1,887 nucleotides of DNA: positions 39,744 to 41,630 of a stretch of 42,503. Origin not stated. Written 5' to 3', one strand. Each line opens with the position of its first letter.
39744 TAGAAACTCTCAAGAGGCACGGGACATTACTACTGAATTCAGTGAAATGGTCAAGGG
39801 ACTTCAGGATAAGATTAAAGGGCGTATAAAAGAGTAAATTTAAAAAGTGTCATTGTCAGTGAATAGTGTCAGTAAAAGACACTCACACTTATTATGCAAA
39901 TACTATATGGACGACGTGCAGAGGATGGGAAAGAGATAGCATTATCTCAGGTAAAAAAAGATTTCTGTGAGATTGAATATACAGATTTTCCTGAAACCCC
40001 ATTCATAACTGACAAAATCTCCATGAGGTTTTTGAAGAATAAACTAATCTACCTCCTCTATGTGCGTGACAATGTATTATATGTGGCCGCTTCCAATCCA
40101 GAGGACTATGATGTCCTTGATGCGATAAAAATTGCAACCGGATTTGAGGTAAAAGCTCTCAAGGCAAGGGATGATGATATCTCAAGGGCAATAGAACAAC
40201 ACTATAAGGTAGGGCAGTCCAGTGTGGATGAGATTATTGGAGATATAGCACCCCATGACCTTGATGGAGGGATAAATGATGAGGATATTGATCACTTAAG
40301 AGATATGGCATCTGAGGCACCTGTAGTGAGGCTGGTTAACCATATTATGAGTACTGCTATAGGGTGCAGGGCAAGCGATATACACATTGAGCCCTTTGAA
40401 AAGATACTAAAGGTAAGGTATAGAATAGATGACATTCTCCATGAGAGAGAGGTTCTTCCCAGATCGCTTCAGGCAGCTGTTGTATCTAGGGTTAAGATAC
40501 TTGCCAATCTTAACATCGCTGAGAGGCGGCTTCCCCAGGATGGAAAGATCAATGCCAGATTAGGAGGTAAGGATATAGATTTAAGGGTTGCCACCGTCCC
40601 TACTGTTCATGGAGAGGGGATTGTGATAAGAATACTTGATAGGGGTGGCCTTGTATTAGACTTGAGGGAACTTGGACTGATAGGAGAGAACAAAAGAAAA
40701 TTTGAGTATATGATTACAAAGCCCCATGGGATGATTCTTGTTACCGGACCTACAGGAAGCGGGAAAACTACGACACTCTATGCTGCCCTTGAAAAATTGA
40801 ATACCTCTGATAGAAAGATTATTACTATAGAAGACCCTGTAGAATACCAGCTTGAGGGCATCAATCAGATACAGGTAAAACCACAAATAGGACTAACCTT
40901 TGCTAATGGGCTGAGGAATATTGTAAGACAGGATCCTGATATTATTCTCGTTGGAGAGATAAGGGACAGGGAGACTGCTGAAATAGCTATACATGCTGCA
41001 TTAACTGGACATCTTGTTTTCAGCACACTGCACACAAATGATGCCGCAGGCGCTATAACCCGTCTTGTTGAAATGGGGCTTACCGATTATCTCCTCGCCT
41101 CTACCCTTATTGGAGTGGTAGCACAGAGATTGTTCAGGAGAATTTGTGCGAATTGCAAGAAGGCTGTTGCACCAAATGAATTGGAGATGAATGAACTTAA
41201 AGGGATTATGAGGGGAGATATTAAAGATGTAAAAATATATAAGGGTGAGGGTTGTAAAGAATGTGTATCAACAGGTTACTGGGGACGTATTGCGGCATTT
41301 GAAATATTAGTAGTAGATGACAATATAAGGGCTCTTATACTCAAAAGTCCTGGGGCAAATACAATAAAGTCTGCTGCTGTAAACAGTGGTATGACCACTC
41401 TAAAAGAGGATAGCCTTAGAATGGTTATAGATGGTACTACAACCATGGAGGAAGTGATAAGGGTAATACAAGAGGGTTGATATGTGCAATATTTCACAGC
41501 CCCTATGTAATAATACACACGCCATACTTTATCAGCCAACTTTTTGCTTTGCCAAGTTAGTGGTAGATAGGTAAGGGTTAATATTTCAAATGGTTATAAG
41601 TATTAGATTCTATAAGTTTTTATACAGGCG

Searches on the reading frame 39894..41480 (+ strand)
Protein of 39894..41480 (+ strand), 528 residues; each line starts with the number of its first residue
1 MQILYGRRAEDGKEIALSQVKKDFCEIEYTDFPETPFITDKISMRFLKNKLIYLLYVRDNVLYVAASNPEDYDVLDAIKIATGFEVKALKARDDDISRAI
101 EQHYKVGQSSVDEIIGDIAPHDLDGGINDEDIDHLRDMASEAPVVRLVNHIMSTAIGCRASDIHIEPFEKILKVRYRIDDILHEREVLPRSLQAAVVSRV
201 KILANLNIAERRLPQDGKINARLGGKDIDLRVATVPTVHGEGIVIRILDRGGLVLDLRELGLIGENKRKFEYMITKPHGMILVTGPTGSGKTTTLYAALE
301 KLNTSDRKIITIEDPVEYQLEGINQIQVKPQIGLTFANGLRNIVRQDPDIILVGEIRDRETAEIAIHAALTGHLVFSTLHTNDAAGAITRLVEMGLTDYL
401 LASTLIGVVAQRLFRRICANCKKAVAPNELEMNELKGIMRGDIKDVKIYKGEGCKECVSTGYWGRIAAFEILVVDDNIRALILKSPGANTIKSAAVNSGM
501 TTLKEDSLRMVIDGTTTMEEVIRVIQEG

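Call 6: find_encoding_contigs(protein=window:39894-41480:+, flank=10000, max_places=6)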
Protein window:39894-41480:+ (528 aa): 22 contigs read that carry it; 6 places shown.
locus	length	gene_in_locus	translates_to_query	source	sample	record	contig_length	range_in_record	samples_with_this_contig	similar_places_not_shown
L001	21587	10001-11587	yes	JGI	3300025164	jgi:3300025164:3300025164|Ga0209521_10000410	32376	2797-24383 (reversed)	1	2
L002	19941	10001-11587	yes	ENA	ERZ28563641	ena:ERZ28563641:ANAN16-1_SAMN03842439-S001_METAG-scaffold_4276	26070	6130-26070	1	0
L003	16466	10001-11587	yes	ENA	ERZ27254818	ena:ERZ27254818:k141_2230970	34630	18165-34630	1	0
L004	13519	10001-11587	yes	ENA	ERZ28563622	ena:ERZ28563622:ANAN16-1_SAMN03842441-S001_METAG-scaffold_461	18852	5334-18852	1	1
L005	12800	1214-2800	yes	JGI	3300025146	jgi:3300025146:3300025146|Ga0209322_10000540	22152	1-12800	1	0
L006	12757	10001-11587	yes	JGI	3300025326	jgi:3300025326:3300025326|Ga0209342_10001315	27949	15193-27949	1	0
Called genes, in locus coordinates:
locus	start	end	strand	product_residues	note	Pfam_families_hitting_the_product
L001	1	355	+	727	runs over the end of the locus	-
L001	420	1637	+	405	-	PF28597:T2SSF_N, PF00482:T2SSF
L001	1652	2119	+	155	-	PF07963:N_methyl, PF08334:T2SSG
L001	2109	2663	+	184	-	PF12019:GspH (weak)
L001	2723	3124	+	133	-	PF07963:N_methyl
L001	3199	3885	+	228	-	PF07963:N_methyl (weak)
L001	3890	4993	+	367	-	PF21687:T2SSK_1st, PF03934:T2SSK (weak), PF12836:HHH_3 (weak)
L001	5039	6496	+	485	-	PF11104:PilM_2, PF05137:PilN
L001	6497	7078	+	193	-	PF10741:T2SSM_b (weak)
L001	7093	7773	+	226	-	-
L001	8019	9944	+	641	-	PF21305:type_II_gspD_N0, PF03958:Secretin_N (weak), PF00263:Secretin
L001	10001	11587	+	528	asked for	PF05157:MshEN, PF13401:AAA_22 (faint), PF00437:T2SSE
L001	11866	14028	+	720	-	PF09699:Paired_CXXCH_1 (faint), PF14522:Cytochrome_C7 (faint), PF22113:Mtrc-MtrF_II-IV_dom (faint)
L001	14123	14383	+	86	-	-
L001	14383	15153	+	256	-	PF14522:Cytochrome_C7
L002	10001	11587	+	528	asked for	PF05157:MshEN, PF13401:AAA_22 (faint), PF00437:T2SSE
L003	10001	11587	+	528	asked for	PF05157:MshEN, PF13401:AAA_22 (faint), PF00437:T2SSE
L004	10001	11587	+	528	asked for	PF05157:MshEN, PF13401:AAA_22 (faint), PF00437:T2SSE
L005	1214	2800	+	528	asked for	PF05157:MshEN, PF13401:AAA_22 (faint), PF00437:T2SSE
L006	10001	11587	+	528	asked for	PF05157:MshEN, PF13401:AAA_22 (faint), PF00437:T2SSE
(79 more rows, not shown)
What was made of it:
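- Checked: (3) The array at 33059-33091 is most likely untranslated, because the gene callers start GspJ at ATG 33092 (call 6).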
